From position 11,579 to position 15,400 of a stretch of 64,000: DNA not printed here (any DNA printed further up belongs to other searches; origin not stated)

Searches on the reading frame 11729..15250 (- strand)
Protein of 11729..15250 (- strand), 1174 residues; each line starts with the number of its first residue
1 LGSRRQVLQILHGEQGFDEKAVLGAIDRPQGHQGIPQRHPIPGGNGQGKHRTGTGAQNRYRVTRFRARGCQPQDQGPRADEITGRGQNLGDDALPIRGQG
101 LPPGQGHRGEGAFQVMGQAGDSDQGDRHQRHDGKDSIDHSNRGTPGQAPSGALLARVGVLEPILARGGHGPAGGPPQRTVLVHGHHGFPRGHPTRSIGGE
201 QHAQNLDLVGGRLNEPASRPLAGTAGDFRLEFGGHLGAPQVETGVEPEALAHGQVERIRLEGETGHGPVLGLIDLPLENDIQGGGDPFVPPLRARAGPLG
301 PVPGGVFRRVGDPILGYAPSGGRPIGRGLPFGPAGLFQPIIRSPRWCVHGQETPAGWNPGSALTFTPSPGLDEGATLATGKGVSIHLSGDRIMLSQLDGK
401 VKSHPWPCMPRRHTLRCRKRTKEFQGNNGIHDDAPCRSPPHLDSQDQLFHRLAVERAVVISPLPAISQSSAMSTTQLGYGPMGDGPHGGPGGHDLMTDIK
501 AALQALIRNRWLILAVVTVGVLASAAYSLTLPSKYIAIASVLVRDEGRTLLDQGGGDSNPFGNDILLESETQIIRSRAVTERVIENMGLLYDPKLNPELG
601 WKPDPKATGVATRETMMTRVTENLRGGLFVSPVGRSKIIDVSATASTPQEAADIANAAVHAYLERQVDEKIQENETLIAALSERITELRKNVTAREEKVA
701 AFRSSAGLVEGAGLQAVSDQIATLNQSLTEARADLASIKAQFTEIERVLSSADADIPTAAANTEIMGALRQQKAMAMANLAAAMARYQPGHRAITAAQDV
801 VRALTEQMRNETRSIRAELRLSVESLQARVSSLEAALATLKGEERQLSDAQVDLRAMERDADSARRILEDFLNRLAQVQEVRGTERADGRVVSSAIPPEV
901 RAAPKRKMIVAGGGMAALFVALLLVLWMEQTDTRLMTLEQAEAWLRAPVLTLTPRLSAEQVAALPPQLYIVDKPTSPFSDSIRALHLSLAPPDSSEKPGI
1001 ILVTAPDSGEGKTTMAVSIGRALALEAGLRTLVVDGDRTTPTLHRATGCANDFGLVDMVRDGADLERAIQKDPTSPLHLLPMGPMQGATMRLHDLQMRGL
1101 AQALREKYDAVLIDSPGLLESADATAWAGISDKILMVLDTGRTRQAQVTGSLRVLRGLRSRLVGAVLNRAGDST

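Call 16: search_protein_families(library=pfam, proteins=[window:11729-15250:-], max_evalue=0.001)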
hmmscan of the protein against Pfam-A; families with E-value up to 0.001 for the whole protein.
window:11729-15250:- (1174 aa): 4 families
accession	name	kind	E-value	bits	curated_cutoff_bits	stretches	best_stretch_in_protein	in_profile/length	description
PF02706.20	Wzz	-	9.5e-12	45.5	25.5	1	498-586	4-90/91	Chain length determinant protein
PF13614.12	AAA_31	-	9.7e-09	35.8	27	1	1001-1140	4-149/177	AAA domain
PF01656.29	CbiA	-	2.1e-07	31.4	25.4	1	1001-1108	1-54/125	CobQ/CobB/MinD/ParA nucleotide binding domain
PF13807.11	GNVR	-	2.6e-06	27.7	27.7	1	856-926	8-78/82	G-rich domain on putative tyrosine kinase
